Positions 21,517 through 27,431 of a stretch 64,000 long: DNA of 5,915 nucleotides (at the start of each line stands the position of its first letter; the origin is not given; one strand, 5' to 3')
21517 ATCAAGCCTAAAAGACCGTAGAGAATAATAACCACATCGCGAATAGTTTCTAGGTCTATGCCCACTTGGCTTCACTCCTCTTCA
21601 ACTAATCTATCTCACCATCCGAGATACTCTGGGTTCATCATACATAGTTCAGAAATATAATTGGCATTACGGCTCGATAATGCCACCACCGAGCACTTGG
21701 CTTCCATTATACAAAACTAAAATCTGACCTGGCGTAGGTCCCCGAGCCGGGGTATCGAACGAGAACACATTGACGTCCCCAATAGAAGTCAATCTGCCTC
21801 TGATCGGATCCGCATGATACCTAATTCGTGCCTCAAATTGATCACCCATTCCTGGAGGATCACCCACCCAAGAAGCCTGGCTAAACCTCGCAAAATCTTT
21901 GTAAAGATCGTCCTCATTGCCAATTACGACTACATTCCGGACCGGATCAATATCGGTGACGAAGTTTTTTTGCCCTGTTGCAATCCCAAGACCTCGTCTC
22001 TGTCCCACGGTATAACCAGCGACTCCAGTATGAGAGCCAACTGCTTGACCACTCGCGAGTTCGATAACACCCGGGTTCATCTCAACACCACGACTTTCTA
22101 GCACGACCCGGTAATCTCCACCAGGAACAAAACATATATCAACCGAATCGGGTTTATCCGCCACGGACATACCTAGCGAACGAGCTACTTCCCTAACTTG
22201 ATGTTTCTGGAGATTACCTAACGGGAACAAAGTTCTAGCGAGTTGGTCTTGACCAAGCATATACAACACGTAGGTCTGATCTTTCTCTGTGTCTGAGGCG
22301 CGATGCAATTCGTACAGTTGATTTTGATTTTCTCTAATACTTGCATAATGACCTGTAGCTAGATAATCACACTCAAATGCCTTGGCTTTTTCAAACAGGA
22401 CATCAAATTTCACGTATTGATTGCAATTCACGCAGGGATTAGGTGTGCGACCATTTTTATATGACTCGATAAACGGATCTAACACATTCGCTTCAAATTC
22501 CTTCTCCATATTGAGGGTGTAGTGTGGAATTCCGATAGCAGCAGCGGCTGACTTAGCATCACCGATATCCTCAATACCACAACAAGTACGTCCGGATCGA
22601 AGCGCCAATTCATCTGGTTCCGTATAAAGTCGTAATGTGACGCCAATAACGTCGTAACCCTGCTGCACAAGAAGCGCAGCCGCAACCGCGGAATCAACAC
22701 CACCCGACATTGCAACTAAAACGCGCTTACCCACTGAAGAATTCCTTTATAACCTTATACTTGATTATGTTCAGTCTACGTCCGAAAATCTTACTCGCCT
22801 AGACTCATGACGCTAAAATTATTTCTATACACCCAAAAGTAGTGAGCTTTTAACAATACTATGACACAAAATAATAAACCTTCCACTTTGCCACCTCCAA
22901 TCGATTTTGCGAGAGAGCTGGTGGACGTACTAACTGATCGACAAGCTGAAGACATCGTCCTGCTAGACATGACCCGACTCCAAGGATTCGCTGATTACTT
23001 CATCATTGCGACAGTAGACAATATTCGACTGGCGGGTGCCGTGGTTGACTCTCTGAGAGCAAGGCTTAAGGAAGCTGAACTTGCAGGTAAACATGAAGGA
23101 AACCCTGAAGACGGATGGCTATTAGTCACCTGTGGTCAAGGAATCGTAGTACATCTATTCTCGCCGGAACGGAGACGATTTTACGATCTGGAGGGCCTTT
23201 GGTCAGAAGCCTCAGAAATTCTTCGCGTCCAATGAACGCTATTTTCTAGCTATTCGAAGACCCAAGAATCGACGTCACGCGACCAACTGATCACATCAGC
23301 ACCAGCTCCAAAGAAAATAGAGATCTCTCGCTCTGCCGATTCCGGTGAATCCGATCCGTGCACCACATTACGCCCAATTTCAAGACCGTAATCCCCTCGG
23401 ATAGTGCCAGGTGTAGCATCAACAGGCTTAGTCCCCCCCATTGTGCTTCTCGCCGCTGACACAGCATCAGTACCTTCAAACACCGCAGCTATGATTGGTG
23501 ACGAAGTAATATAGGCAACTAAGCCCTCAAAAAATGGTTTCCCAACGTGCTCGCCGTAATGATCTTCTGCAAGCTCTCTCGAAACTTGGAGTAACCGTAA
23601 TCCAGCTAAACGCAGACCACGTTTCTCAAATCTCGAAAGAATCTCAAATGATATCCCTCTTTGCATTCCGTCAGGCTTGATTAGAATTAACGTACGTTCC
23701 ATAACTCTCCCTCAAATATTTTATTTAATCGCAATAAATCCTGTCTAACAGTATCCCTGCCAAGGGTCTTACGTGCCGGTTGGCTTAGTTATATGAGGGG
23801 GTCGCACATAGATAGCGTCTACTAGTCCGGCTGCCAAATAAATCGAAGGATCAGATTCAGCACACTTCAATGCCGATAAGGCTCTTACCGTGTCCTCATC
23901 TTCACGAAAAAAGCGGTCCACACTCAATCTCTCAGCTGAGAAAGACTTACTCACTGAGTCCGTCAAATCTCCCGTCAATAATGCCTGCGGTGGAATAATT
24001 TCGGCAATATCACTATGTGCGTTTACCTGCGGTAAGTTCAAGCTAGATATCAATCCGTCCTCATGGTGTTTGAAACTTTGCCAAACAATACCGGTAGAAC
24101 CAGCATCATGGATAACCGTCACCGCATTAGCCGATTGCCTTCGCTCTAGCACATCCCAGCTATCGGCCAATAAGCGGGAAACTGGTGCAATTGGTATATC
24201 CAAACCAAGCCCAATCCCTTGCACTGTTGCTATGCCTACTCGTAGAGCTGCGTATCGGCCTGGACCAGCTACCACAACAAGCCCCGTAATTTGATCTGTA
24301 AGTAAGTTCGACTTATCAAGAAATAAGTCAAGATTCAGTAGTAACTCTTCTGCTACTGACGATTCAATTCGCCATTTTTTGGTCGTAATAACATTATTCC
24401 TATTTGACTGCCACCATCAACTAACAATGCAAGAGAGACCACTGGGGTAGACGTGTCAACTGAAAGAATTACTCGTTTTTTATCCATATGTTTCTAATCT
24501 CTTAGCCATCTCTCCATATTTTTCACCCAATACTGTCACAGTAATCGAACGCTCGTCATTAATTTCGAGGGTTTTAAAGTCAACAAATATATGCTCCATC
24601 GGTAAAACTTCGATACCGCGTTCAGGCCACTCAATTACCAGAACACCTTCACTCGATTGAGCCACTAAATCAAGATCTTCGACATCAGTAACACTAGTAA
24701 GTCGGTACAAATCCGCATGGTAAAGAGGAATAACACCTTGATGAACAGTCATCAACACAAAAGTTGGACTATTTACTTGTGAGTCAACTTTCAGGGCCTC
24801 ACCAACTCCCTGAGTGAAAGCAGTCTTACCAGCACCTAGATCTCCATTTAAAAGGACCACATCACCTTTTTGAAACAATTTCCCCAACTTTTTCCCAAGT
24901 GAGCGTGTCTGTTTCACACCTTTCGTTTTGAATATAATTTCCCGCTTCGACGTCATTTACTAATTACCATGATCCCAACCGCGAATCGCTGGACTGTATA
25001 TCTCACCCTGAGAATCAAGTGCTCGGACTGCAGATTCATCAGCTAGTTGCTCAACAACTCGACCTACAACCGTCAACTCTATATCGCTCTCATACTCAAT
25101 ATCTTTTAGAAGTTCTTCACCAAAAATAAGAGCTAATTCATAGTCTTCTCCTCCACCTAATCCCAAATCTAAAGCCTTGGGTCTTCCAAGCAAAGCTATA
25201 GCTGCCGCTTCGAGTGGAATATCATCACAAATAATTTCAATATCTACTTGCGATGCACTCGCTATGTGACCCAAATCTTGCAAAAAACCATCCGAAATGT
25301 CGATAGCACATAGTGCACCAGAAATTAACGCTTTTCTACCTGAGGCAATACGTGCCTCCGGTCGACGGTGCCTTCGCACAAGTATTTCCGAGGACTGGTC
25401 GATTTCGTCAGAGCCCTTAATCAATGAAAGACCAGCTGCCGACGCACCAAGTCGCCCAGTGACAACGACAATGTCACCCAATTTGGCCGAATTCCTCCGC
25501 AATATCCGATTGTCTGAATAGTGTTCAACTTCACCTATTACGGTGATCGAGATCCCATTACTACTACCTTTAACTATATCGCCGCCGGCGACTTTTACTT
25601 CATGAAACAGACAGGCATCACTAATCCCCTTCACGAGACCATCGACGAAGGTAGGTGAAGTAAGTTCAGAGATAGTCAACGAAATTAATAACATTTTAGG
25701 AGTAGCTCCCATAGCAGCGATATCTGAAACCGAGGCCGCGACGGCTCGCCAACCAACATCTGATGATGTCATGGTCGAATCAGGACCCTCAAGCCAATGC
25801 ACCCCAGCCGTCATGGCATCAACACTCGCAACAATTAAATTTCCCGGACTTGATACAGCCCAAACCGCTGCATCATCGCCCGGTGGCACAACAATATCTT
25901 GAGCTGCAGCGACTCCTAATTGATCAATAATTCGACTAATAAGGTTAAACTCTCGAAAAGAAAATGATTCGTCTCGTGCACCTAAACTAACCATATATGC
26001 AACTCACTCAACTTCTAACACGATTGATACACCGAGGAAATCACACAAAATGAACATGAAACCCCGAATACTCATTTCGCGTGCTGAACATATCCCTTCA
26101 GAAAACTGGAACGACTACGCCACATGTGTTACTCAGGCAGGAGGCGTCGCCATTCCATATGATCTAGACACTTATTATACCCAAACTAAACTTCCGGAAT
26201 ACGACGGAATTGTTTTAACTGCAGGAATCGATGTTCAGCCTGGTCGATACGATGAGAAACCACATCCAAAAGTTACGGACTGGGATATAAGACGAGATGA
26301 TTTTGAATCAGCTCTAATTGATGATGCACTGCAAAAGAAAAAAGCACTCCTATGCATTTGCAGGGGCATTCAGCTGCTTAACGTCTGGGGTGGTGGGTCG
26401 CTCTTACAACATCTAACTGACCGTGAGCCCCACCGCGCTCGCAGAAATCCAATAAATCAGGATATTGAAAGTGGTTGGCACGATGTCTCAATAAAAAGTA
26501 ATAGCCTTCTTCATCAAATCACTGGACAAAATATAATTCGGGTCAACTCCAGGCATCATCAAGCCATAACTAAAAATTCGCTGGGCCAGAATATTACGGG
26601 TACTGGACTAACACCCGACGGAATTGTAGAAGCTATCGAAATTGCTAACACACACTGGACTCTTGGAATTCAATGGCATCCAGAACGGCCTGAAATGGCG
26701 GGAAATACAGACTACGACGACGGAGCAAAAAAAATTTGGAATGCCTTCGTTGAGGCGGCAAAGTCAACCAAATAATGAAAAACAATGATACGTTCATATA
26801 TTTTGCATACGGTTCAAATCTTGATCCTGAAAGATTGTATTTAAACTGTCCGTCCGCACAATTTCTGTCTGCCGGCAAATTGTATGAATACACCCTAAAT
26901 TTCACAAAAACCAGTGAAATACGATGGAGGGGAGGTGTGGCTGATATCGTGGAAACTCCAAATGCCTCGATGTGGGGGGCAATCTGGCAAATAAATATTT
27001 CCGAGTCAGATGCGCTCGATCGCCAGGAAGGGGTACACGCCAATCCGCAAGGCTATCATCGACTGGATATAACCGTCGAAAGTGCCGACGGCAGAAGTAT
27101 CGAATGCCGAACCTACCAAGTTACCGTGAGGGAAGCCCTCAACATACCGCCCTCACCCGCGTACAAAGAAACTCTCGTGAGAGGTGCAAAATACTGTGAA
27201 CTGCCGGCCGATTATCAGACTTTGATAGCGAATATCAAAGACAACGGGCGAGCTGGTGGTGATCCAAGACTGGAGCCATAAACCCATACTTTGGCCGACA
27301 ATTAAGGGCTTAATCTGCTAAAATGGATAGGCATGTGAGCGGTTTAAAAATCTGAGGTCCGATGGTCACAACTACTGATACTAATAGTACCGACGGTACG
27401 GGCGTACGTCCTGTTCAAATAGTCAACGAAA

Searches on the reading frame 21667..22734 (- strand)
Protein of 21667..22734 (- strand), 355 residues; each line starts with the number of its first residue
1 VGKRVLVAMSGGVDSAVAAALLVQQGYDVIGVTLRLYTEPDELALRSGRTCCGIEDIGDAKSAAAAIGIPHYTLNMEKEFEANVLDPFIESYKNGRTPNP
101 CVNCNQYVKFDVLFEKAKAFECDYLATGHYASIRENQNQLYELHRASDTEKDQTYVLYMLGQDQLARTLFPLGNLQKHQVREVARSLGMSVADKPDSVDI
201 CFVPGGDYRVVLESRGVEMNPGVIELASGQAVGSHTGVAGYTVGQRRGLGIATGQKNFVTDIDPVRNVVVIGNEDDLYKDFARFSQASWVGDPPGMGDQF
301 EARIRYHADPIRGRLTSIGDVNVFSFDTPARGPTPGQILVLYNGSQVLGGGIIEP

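Call 6: search_protein_families(library=pfam, proteins=[window:21667-22734:-], max_evalue=0.001)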
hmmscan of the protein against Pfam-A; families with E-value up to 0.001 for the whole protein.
window:21667-22734:- (355 aa): 6 families
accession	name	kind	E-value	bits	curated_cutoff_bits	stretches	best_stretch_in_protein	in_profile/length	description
PF03054.22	tRNA_Me_trans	-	1.3e-76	257.2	20.6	1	3-204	1-201/202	tRNA methyl transferase HUP domain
PF20259.3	tRNA_Me_trans_M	-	4.8e-16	58.5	27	1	220-272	11-65/66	tRNA methyl transferase PRC-barrel domain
PF20258.4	tRNA_Me_trans_C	-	8.4e-13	48.9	20.6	1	283-353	5-77/77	Aminomethyltransferase beta-barrel domain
PF02540.23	NAD_synthase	-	0.00014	21.5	21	0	3-26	19-42/242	NAD synthase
PF02568.20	ThiI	-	0.00047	20.3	20.5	0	4-38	5-41/197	Thiamine biosynthesis protein (ThiI)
PF06508.19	QueC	-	0.00048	20.1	22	0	5-47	2-43/210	Queuosine biosynthesis protein QueC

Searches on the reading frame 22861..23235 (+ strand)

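Call 6: search_protein_families(library=pfam, proteins=[window:22861-23235:+], max_evalue=0.001)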
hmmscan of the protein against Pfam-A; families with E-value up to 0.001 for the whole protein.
window:22861-23235:+ (124 aa): 1 family
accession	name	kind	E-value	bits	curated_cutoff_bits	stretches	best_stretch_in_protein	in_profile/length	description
PF02410.21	RsfS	-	2.2e-24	86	21.6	1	19-114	2-98/98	Ribosomal silencing factor during starvation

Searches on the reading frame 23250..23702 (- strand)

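Call 7: search_protein_families(library=pfam, proteins=[window:23250-23702:-], max_evalue=0.001)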
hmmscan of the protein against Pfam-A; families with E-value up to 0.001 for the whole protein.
window:23250-23702:- (150 aa): 1 family
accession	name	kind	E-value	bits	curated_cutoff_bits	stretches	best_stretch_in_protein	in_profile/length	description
PF00334.24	NDK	-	1e-52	178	27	1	2-132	1-131/135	Nucleoside diphosphate kinase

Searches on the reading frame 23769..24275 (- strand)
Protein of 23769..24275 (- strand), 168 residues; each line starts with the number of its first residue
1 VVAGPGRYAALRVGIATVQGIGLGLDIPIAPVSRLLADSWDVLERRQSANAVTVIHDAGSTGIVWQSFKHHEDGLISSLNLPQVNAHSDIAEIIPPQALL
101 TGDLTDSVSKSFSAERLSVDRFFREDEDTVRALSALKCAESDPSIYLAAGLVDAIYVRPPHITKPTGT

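Call 7: search_protein_families(library=pfam, proteins=[window:23769-24275:-], max_evalue=0.001)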
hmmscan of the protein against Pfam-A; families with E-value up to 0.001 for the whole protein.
window:23769-24275:- (168 aa): 1 family
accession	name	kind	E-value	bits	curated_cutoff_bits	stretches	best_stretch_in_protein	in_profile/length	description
PF00814.31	TsaD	-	7.5e-08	32.8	24.8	1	3-68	58-126/264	tRNA N6-adenosine threonylcarbamoyltransferase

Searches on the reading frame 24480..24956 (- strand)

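Call 7: search_protein_families(library=pfam, proteins=[window:24480-24956:-], max_evalue=0.001)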
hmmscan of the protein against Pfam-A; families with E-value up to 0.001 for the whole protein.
window:24480-24956:- (158 aa): 1 family
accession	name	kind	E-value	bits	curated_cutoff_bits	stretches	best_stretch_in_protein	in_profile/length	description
PF02367.23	TsaE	-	3.8e-35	121.1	26.6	1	14-136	4-126/128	Threonylcarbamoyl adenosine biosynthesis protein TsaE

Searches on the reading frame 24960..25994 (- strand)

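Call 7: search_protein_families(library=pfam, proteins=[window:24960-25994:-], max_evalue=0.001)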
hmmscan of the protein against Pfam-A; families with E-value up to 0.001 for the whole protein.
window:24960-25994:- (344 aa): 2 families
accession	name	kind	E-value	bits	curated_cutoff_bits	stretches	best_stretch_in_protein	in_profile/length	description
PF00586.29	AIRS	-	6.9e-23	81.7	24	1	39-156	1-112/112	AIR synthase related protein, N-terminal domain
PF02769.27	AIRS_C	-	2.3e-05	25.1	23.1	1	173-316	3-148/156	AIR synthase related protein, C-terminal domain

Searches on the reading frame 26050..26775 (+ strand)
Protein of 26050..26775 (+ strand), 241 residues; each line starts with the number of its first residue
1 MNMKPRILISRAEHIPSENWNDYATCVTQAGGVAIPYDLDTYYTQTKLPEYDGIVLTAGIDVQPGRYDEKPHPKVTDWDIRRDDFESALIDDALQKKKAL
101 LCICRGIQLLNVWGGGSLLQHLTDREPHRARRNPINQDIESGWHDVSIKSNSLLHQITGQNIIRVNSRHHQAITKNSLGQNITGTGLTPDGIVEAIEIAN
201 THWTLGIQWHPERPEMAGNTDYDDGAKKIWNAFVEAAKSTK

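Call 7: search_protein_families(library=pfam, proteins=[window:26050-26775:+], max_evalue=0.001)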
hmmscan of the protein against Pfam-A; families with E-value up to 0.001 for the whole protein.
window:26050-26775:+ (241 aa): 2 families
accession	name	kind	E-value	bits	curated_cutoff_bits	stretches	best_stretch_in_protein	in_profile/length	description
PF07722.19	Peptidase_C26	-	1.8e-49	168.9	20.5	1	21-212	27-219/219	Peptidase C26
PF00117.34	GATase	-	1.4e-08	35.1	22.8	1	87-213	62-173/190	Glutamine amidotransferase class-I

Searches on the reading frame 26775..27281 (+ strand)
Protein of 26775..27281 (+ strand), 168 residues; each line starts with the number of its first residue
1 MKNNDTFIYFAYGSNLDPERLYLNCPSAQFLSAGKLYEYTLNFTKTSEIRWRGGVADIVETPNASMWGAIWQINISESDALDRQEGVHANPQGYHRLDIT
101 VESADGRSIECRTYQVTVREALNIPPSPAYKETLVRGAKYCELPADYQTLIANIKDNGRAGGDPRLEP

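Call 7: search_protein_families(library=pfam, proteins=[window:26775-27281:+], max_evalue=0.001)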
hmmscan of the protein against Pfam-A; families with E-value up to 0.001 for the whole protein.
window:26775-27281:+ (168 aa): 2 families
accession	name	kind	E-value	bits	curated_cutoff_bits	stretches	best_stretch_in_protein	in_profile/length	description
PF13772.11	AIG2_2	-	8.9e-22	77.8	27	1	66-148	2-80/83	AIG2-like family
PF06094.17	GGACT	-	1.7e-08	35.5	22.8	1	9-120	1-108/120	Gamma-glutamyl cyclotransferase, AIG2-like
